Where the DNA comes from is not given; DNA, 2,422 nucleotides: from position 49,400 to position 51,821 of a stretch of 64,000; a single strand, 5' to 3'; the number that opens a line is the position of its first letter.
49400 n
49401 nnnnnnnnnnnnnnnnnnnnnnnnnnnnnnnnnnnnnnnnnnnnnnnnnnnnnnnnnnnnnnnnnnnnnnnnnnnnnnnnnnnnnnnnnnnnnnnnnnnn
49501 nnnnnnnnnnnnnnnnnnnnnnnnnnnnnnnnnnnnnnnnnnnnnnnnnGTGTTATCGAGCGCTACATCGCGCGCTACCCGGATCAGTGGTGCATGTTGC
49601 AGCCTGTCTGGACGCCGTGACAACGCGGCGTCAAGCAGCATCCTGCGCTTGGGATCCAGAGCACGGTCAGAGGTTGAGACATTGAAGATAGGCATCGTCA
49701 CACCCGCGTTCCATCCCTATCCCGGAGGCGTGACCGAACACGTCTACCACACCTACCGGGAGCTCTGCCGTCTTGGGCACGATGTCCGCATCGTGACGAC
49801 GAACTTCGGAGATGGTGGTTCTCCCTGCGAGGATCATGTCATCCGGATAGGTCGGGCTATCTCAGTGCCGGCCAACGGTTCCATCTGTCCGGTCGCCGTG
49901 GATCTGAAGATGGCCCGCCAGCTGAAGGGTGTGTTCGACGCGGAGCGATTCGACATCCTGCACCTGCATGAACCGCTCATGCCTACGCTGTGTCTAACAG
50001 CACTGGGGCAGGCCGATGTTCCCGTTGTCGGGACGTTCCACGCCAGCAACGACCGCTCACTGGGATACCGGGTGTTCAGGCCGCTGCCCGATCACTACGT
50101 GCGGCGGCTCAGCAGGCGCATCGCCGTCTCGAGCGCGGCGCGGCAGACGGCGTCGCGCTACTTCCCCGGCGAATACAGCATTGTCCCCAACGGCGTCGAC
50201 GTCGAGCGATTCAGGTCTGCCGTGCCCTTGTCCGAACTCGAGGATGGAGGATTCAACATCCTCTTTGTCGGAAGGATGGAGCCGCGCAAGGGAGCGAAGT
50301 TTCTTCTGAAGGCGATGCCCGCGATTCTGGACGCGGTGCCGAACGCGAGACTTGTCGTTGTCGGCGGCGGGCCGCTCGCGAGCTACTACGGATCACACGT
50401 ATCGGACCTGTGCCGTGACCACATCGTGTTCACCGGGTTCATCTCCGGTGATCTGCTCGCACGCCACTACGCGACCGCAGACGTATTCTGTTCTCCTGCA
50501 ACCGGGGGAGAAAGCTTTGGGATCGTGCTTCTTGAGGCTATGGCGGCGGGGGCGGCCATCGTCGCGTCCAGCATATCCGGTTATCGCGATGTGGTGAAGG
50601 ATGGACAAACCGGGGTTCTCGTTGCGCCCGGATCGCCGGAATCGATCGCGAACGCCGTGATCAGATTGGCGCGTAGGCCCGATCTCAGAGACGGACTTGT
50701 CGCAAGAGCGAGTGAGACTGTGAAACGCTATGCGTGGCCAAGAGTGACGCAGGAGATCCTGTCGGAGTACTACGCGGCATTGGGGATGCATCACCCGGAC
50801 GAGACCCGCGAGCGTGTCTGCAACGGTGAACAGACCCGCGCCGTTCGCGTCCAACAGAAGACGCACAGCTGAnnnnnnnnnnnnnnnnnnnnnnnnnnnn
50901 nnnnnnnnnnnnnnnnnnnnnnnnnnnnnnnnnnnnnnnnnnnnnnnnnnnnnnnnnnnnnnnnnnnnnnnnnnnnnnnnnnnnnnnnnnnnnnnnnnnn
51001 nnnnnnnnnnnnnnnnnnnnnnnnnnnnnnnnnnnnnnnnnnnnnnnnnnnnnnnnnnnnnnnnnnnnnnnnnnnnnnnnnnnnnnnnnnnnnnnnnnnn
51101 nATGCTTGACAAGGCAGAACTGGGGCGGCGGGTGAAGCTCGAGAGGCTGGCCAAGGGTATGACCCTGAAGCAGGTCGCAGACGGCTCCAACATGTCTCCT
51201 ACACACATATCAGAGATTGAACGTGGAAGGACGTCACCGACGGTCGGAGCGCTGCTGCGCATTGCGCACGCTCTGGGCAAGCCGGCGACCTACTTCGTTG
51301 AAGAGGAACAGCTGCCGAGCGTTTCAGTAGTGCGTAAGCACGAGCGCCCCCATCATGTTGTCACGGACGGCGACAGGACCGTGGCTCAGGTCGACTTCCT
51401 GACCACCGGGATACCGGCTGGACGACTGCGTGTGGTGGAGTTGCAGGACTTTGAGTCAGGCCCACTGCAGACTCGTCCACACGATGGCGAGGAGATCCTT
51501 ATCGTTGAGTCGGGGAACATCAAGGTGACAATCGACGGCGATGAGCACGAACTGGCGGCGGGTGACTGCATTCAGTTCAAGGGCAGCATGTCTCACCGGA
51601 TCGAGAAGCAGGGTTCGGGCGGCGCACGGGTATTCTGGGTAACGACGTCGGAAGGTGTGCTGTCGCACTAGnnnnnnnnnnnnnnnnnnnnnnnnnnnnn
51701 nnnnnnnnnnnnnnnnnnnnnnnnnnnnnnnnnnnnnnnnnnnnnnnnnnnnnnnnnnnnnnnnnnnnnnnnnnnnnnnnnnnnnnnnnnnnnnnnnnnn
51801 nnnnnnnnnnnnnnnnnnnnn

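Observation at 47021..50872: MFS-transporter/lipid-A-type acyltransferase fusion plus PimA-like mannosyltransferase behind a PhaR-like regulator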

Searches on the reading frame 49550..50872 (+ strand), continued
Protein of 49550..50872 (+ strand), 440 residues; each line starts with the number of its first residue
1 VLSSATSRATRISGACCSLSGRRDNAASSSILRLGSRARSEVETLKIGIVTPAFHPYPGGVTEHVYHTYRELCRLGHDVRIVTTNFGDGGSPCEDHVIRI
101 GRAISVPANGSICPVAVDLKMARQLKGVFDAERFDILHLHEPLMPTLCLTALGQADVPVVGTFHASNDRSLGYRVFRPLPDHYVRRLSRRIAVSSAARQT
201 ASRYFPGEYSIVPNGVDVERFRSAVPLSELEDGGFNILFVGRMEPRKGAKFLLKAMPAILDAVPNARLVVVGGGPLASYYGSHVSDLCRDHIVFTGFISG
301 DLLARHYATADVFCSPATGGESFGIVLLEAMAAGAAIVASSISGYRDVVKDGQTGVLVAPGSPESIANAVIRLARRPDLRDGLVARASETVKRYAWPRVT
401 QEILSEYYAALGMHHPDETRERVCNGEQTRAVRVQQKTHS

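Call 36: find_homologous_proteins(query=L009:1-507:+, max_evalue=0.00001)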
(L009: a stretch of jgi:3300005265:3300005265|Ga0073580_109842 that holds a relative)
Query L009:1-507:+ (168 aa): 2330 proteins with E <= 0.00001 among 2518 candidates; the best 120 are listed.
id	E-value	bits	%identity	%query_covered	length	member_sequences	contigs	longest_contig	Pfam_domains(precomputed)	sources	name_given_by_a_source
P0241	4.2e-101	354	98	100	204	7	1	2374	PF01066.27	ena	-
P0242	1.5e-90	320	90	100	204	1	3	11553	PF01066.27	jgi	jgi:CDP-diacylglycerol--glycerol-3-phosphate 3-phosphatidyltransferase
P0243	6.3e-88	311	87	100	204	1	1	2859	PF01066.27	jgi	-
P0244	6.0e-84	298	87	100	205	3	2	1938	PF01066.27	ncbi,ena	-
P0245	3.3e-83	296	86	98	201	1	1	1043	PF01066.27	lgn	-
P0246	1.0e-79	285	81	100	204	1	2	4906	PF01066.27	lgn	-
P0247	3.0e-78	280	82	98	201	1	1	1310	PF01066.27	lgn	-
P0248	2.0e-77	277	83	98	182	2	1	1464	PF01066.27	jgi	-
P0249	3.7e-77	276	80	98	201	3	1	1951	PF01066.27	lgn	-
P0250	2.4e-66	241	71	97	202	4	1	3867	PF01066.27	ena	-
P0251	3.2e-65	237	71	98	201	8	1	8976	PF01066.27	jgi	-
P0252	3.2e-65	237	71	97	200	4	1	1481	PF01066.27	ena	-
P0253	4.7e-65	237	71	97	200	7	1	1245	PF01066.27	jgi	-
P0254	1.0e-63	232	71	97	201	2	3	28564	PF01066.27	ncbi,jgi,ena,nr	ncbi:MAG: CDP-alcohol phosphatidyltransferase family protein [Candidatus Latescibacterota bacterium]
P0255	4.7e-63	230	71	97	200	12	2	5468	PF01066.27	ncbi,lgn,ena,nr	ncbi:MAG: CDP-alcohol phosphatidyltransferase family protein [Candidatus Latescibacteria bacterium]|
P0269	3.4e-50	188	62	92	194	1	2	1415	PF01066.27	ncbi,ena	-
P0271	3.9e-50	188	62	92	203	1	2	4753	PF01066.27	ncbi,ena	-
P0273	6.1e-50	188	60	96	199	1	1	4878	PF01066.27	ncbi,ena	-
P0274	6.6e-50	188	61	95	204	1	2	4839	PF01066.27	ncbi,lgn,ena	-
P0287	2.1e-49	186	60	92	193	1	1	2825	PF01066.27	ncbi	-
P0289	2.5e-49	186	58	96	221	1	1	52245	PF01066.27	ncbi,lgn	-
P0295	9.1e-49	184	60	90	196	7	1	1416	PF01066.27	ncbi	-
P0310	3.1e-48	182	58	92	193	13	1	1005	PF01066.27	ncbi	-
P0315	4.3e-48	182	61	90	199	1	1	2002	PF01066.27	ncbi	-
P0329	1.1e-47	180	59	92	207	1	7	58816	PF01066.27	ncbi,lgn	-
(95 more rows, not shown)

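Call 64: list_cluster_members(proteins=[P0269, P0271, P0273, P0274, P0287, P0289, P0295, P0310, P0315, P0329])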
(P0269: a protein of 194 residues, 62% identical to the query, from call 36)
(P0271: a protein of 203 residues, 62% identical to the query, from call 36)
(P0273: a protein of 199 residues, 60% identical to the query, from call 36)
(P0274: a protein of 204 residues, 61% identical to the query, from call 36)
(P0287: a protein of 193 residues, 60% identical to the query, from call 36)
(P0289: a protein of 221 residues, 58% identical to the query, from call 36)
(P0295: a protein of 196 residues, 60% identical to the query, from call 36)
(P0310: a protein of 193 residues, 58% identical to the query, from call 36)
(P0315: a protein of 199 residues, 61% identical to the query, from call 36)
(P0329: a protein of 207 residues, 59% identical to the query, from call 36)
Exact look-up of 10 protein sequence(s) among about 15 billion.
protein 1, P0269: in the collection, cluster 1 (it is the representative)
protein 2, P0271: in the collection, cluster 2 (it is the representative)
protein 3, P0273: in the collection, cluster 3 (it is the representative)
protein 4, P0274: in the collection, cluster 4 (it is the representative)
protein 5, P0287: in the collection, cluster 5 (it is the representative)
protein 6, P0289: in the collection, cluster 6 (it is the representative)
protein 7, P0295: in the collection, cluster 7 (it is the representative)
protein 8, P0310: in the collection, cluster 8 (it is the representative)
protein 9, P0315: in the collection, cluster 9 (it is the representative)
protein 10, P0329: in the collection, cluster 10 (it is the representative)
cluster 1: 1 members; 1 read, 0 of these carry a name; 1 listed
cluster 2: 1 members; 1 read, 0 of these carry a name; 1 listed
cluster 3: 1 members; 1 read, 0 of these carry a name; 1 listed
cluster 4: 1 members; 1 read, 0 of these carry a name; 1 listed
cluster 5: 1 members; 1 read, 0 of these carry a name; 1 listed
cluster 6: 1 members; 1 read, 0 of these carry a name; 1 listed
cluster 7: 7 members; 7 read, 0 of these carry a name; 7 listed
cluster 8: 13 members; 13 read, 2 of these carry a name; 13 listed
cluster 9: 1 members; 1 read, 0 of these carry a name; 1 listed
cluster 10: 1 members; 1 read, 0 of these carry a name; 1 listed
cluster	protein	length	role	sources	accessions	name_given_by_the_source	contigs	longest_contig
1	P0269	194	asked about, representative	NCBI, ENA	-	-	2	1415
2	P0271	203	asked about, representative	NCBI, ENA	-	-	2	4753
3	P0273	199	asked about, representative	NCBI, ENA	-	-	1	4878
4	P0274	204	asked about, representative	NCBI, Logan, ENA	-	-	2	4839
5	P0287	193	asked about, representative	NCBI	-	-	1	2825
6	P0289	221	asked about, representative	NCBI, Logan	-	-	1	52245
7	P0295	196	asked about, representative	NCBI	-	-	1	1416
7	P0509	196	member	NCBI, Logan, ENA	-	-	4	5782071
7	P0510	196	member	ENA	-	-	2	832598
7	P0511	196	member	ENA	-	-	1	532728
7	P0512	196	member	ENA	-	-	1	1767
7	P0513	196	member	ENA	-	-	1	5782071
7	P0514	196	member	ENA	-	-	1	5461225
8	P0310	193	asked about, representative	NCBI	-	-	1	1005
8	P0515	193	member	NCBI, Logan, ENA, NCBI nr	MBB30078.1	MAG: CDP-diacylglycerol--inositol 3-phosphatidyltransferase [Gemmatimonadetes bacterium] | CDP-diacylglycerol--inositol 3-phosphatidyltransferase [Gemmatimonadota bacterium]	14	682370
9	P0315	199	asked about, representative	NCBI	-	-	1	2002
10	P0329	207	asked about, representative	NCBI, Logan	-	-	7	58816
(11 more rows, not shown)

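Call 66: find_encoding_contigs(protein=P0254, flank=8000, max_places=3)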
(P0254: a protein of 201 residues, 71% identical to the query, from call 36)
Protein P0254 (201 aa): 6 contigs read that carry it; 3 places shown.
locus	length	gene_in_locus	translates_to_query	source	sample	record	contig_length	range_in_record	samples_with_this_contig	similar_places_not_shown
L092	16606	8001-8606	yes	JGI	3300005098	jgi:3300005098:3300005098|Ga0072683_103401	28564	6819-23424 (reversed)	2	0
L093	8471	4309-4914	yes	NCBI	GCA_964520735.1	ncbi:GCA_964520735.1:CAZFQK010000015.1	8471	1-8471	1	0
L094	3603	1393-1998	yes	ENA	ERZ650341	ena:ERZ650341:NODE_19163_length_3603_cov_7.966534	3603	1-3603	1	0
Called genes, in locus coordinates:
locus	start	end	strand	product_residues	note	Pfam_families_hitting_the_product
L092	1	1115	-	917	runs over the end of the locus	PF01326:PPDK_N, PF00391:PEP-utilizers, PF02896:PEP-utilizers_C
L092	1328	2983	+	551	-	PF22694:CtpB_N-like, PF00595:PDZ, PF13180:PDZ_2, PF17820:PDZ_6, PF03572:Peptidase_S41, PF28547:CHD_PDZ-protease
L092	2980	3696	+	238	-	PF00702:Hydrolase (weak), PF06888:Put_Phosphatase, PF12710:HAD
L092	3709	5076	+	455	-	PF00483:NTP_transferase, PF12804:NTP_transf_3, PF25087:GMPPB_C (weak), PF25084:LbH_EIF2B (weak), PF00132:Hexapep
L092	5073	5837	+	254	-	PF02633:Creatininase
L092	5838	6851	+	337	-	PF01368:DHH, PF02272:DHHA1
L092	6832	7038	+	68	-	-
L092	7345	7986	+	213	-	PF00590:TP_methylase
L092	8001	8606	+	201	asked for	PF01066:CDP-OH_P_transf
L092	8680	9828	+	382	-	PF01658:Inos-1-P_synth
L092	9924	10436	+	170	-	PF02223:Thymidylate_kin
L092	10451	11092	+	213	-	PF06283:ThuA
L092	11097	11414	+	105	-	PF14076:DUF4258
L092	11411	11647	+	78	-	-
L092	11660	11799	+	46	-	-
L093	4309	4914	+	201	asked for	PF01066:CDP-OH_P_transf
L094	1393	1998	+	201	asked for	PF01066:CDP-OH_P_transf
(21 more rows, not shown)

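Call 93: find_related_loci(query=A6, collection=metagenome_contigs, flank=6000)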
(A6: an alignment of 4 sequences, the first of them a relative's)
Query A6 (429 aa) in metagenome_contigs; peptide patterns used: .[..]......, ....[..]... (x = any residue, [..] = any of these).
127 stretches matched a pattern; 64 encode a relative of the query (tblastn E <= 1e-3); 64 distinct loci.
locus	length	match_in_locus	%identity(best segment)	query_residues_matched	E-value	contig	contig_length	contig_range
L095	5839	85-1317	58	16-424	6e-146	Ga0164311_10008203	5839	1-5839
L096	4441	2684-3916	58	16-424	1e-146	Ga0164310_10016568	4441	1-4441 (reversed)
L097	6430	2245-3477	58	16-424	1e-143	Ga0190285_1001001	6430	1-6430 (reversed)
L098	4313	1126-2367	35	26-411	1e-66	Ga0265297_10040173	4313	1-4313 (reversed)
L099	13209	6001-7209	34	26-417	9e-66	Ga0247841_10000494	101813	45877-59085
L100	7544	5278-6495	33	26-418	6e-61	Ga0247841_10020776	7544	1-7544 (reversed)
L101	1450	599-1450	38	18-294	6e-57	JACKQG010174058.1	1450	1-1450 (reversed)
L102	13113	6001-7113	33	26-385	2e-49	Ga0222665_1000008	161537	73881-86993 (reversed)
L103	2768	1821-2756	34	26-330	1e-44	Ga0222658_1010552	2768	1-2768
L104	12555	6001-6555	42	32-217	3e-38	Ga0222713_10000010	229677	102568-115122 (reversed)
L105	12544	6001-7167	32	1-400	3e-38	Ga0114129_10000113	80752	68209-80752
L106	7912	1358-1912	42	32-217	2e-36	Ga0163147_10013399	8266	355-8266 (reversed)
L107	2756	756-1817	31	32-387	2e-36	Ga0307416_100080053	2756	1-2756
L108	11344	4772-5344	40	16-209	3e-36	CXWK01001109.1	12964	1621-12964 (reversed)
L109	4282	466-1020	40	32-217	2e-36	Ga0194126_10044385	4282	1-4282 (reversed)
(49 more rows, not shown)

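Call 99: search_protein_families(library=pfam, proteins=[L097:247-1437:+, L097:1905-2246:+, L097:4989-6020:+, L095:2826-3461:+, L095:3594-4358:+, L095:4385-4876:+, L010:911-2305:+], max_evalue=0.0001)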
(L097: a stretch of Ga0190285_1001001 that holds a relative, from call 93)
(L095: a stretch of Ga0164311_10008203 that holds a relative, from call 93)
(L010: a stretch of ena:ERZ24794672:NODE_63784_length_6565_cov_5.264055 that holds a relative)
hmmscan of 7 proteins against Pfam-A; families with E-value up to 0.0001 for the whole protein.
L097:247-1437:+ (396 aa): 1 family
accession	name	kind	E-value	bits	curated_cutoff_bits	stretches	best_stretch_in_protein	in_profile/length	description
PF07690.21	MFS_1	-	4.8e-43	147.8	33.4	2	17-231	2-225/347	Major Facilitator Superfamily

L097:1905-2246:+ (113 aa): 0 families

L097:4989-6020:+ (343 aa): 2 families
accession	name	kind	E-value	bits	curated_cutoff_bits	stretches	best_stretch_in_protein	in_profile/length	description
PF04055.27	Radical_SAM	-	3.5e-14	53.8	29.5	1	35-186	3-165/166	Radical SAM superfamily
PF13186.11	SPASM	-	1.1e-07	32.5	21.5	1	260-315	1-66/67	Iron-sulfur cluster-binding domain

L095:2826-3461:+ (211 aa): 0 families

L095:3594-4358:+ (254 aa): 1 family
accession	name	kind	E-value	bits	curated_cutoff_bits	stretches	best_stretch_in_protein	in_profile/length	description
PF09359.15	VTC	-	4.1e-47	161.1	23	1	9-243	2-235/235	VTC domain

L095:4385-4876:+ (163 aa): 2 families
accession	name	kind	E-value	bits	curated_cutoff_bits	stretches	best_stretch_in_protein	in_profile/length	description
PF16316.10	DUF4956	-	1.9e-19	70.5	30.6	1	35-140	7-110/169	Domain of unknown function (DUF4956)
PF02308.21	MgtC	-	5.9e-06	27.1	31.4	1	55-137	24-116/121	MgtC family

L010:911-2305:+ (464 aa): 1 family
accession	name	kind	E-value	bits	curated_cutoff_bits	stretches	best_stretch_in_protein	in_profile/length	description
PF06980.17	DUF1302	-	4.9e-06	26.3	23.2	1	103-308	133-358/541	Protein of unknown function (DUF1302)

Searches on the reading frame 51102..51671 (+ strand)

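Call 3: search_protein_families(library=pfam, proteins=[window:51102-51671:+], max_evalue=0.01)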
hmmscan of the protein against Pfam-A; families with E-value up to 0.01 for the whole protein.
window:51102-51671:+ (189 aa): 7 families
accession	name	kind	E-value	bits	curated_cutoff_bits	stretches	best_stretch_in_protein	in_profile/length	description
PF01381.28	HTH_3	-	8.2e-15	55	23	1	12-65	2-55/55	Helix-turn-helix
PF07883.17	Cupin_2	-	2e-13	50.3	27.2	1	124-180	13-69/70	Cupin domain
PF13560.12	HTH_31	-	3.8e-12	46.8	27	1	6-59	1-55/64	Helix-turn-helix domain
PF02311.25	AraC_binding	-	1.4e-06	28.6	21.1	1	126-182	20-76/135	AraC-like ligand binding domain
PF12844.13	HTH_19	-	1.7e-05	25.1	30.2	1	8-66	1-59/64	Helix-turn-helix domain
PF13413.12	HTH_25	-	0.00081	19.6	24.6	1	14-44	5-35/62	Helix-turn-helix domain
PF05899.18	Cupin_3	-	0.0013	18.8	23.5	1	128-163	25-60/74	EutQ-like cupin domain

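Call 4: search_protein_families(library=ncbifam, proteins=[window:51102-51671:+], max_evalue=0.01)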
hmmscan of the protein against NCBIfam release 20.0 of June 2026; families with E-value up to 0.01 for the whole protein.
window:51102-51671:+ (189 aa): 15 families
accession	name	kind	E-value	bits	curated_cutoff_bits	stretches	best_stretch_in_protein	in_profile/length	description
NF007408.0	PRK09943.1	equivalog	8.9e-14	51.5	211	1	6-178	7-177/185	HTH-type transcriptional regulator PuuR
NF006015.0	PRK08154.1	subfamily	5.7e-11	42.1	204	1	5-75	29-101/314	anaerobic benzoate catabolism transcriptional regulator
TIGR03070.1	couple_hipB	subfamily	1.4e-07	31.4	71.65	1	6-59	2-55/58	type II toxin-antitoxin system Y4mF family antitoxin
NF010465.0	PRK13890.1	equivalog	2.4e-06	27.7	96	1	18-72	17-71/121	conjugal transfer protein TrbA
NF041677.1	trans_regClgR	equivalog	2.4e-06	27.6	170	1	8-99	10-98/113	transcriptional regulator ClgR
NF041951.1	phage_RstR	subfamily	6.7e-06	26.3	80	1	7-70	3-66/108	RstR family transcriptional repressor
NF047948.1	male_kill_WMK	equivalog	7.4e-05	22.3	300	1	6-66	162-222/300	WO male-killing family protein Wmk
NF008373.0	PRK11171.1-2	equivalog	0.00012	21.4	445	1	127-181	88-142/274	(S)-ureidoglycine aminohydrolase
NF046032.1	TransRegSlrRBacil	equivalog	0.00025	21.1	250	1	7-59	2-55/149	HTH-type transcriptional regulator SlrR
NF007257.0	PRK09706.1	subfamily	0.00077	19.3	101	1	4-76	3-77/135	transcriptional repressor DicA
NF040771.1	AAH_UGLYAH2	exception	0.0024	17.1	350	1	127-181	83-137/267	bifunctional allantoicase/(S)-ureidoglycine aminohydrolase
NF038139.1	Reg_Aceta_RamB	equivalog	0.0027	16.4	700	1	8-78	4-74/465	acetate metabolism transcriptional regulator RamB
TIGR02607.1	antidote_HigA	equivalog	0.0028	17.5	47.7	1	5-64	5-65/81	HigA family addiction module antitoxin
NF008376.0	PRK11171.1-5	equivalog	0.0036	16.5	338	1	126-181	87-142/278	(S)-ureidoglycine aminohydrolase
TIGR04111.1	BcepMu_gp16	hypoth_equivalog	0.0071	16.2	34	0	12-59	6-53/55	phage-associated protein, BcepMu gp16 family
